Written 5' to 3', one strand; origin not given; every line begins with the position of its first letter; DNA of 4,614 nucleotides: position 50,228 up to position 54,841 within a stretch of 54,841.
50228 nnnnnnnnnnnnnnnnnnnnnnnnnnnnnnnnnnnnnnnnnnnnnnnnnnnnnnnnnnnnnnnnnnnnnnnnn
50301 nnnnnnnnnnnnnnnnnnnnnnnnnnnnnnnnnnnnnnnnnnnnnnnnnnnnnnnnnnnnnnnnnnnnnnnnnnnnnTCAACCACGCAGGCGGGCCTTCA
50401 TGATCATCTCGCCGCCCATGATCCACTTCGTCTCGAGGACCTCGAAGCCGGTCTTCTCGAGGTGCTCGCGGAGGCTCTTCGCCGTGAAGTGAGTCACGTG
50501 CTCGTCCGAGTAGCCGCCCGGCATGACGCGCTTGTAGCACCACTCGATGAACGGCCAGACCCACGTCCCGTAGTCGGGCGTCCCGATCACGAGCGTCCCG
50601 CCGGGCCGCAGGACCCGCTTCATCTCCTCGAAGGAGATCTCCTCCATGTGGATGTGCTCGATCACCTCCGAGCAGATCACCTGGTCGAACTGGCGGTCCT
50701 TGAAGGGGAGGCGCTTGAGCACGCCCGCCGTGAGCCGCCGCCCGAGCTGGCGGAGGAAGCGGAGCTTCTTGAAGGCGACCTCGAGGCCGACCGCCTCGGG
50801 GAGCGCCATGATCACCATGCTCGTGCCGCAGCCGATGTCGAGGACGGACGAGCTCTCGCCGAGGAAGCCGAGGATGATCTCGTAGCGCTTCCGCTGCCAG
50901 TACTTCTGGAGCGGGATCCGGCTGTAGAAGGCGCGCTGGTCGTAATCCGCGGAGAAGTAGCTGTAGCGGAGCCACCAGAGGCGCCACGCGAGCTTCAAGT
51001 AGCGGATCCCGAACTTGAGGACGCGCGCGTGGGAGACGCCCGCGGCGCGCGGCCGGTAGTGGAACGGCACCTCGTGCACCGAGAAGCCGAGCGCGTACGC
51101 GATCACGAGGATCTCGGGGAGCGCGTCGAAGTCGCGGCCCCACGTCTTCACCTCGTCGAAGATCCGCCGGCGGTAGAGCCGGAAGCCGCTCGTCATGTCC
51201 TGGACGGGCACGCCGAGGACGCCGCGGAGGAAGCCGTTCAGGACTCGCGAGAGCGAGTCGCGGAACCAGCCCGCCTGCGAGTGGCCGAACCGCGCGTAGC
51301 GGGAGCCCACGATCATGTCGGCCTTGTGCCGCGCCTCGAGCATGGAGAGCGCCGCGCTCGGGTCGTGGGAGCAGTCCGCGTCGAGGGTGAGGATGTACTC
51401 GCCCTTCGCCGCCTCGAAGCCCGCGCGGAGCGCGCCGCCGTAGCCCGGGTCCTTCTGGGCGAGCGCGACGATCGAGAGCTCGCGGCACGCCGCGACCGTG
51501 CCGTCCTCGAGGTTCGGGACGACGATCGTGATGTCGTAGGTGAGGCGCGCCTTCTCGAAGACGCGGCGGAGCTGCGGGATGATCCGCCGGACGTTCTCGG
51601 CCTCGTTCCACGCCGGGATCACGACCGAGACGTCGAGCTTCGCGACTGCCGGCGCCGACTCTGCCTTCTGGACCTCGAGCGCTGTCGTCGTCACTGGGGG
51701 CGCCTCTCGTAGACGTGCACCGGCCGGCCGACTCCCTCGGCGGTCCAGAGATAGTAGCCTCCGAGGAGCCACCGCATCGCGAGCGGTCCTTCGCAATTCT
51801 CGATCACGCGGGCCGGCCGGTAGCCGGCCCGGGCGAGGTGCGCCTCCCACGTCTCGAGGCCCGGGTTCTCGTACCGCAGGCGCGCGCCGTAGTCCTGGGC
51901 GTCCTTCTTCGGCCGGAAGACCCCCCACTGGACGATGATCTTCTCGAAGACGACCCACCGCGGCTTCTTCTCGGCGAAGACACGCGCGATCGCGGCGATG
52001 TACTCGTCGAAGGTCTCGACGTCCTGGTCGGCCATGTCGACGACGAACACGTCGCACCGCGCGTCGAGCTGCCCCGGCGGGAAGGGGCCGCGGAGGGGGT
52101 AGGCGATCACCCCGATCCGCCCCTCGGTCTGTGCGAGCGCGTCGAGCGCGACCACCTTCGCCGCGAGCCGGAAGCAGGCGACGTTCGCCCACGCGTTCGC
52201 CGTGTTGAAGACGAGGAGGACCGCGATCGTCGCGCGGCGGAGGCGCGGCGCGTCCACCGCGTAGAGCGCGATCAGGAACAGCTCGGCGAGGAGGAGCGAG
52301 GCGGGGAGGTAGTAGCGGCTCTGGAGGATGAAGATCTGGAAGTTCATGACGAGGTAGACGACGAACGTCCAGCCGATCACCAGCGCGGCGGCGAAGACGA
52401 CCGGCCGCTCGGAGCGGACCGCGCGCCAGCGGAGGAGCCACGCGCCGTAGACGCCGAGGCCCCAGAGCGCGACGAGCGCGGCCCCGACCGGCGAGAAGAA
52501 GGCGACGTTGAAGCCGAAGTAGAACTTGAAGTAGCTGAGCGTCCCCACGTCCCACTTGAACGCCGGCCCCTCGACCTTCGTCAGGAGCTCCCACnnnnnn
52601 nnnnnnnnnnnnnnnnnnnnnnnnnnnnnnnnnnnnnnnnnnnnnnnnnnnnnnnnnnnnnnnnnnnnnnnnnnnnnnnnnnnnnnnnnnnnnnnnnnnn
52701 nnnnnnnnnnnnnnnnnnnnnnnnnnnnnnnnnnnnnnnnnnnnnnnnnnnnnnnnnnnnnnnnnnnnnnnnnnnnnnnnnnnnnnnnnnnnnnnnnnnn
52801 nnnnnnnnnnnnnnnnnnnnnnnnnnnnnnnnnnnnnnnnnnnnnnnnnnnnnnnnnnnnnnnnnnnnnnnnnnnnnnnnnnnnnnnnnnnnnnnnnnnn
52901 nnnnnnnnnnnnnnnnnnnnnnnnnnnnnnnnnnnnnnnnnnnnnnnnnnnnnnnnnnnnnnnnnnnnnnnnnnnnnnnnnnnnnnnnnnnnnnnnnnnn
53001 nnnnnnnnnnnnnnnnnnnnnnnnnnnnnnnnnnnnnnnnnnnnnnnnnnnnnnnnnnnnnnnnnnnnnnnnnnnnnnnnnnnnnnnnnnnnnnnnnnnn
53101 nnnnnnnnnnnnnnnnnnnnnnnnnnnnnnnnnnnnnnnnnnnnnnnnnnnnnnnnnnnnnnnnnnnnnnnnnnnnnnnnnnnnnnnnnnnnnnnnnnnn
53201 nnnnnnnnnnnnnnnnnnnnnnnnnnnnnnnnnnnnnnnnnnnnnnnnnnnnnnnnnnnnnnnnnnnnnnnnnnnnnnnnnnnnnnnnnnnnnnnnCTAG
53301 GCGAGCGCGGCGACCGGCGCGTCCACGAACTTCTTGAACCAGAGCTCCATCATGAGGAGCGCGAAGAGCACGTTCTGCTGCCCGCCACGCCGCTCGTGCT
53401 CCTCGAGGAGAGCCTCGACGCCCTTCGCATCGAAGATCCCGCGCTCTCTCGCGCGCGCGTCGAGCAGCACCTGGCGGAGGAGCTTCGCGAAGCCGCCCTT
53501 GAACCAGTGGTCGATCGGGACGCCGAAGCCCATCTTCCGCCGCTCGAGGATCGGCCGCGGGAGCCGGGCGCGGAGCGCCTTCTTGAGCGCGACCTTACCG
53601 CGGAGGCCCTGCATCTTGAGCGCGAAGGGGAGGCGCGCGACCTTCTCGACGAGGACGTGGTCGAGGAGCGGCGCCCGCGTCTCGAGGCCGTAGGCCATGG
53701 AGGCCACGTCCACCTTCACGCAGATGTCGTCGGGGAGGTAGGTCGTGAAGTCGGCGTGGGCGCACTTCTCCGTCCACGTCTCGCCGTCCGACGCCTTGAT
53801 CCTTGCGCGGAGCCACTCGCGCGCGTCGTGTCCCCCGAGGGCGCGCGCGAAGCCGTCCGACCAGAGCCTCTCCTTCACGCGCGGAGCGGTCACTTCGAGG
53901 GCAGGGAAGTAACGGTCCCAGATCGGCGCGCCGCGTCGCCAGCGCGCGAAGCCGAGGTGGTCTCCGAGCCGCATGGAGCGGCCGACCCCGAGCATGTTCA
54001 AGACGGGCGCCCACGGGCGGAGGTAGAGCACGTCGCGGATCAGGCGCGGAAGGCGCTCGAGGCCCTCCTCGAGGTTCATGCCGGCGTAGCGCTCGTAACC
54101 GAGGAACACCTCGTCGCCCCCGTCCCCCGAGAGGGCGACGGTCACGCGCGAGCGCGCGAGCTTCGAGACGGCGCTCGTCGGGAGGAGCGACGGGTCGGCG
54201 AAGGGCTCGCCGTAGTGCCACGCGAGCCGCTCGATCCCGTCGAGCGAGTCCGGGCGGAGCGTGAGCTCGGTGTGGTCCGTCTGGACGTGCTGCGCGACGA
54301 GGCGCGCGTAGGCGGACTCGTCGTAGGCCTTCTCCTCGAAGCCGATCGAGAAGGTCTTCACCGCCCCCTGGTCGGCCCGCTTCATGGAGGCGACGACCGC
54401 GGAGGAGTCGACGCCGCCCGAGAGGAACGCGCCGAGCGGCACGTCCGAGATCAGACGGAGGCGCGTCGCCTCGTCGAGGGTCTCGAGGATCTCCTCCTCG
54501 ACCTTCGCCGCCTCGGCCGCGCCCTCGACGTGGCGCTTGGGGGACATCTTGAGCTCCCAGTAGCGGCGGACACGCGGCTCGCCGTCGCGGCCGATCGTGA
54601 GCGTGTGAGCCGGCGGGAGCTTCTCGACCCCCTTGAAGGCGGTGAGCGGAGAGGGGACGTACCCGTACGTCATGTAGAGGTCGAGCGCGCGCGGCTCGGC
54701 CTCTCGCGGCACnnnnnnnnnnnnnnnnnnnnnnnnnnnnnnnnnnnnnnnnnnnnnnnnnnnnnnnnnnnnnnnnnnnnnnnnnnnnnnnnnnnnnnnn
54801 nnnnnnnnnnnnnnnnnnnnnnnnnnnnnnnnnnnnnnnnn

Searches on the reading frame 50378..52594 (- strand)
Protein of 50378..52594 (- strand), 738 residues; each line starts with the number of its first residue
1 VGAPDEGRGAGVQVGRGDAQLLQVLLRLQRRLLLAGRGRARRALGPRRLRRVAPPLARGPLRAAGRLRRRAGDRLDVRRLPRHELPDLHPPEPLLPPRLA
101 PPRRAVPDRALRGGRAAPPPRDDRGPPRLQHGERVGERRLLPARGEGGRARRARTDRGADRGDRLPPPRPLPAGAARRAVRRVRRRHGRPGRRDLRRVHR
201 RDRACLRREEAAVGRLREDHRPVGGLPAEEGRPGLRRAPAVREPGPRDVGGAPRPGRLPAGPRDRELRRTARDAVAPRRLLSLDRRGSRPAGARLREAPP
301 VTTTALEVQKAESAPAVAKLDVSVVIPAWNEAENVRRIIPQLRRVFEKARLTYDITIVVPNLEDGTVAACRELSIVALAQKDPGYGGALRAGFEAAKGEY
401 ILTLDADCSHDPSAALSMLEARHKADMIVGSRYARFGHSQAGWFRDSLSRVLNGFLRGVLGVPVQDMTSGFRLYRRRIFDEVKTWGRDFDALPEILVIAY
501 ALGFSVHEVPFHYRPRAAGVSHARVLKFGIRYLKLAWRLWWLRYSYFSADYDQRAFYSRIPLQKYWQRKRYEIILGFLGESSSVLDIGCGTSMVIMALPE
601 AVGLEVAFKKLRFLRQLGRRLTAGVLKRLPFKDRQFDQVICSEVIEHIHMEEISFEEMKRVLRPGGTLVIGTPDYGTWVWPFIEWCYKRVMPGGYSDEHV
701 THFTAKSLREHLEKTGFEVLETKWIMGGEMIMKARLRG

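Call 72: search_protein_families(library=pfam, proteins=[window:50378-52594:-], max_evalue=0.001)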
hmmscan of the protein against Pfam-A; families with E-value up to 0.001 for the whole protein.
window:50378-52594:- (738 aa): 11 families
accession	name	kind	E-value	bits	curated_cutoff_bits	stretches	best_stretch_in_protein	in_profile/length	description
PF00535.33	Glycos_transf_2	-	4.2e-23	82.5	23.3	1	323-482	1-167/168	Glycosyl transferase family 2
PF08241.18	Methyltransf_11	-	1.7e-15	57.8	21.2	1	585-670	1-95/95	Methyltransferase domain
PF13489.12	Methyltransf_23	-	6.2e-14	52.5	27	1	575-721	17-163/164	Methyltransferase domain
PF13649.12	Methyltransf_25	-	5.8e-11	43.4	27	1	584-666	1-97/97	Methyltransferase domain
PF13847.12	Methyltransf_31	-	3.3e-09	37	27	1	581-674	4-113/145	Methyltransferase domain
PF08242.18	Methyltransf_12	-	9.7e-08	33.1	30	1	585-668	1-98/98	Methyltransferase domain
PF13641.12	Glyco_tranf_2_3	-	1.2e-05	25.8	27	1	322-434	3-125/230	Glycosyltransferase like family 2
PF07021.18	MetW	-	1.3e-05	25.3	21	1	568-679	1-116/193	Methionine biosynthesis protein MetW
PF03141.22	Methyltransf_29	-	7.7e-05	21.9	23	1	583-673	120-220/506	Putative S-adenosyl-L-methionine-dependent methyltransferase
PF01209.24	Ubie_methyltran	-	9.6e-05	22.3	20.1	0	564-670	33-151/233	ubiE/COQ5 methyltransferase family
PF05148.21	Methyltransf_8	-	0.00032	21.1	27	1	580-670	72-156/219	Hypothetical methyltransferase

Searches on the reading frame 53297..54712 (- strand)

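Call 60: search_protein_families(library=pfam, proteins=[window:53297-54712:-], max_evalue=0.001)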
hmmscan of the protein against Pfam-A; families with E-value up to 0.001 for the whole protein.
window:53297-54712:- (471 aa): 2 families
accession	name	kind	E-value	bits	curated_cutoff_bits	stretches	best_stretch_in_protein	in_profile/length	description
PF00733.27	Asn_synthase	-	6.1e-96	322.6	21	1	75-459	2-353/354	Asparagine synthase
PF06508.19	QueC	-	0.00099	19.1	22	0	96-153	5-61/210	Queuosine biosynthesis protein QueC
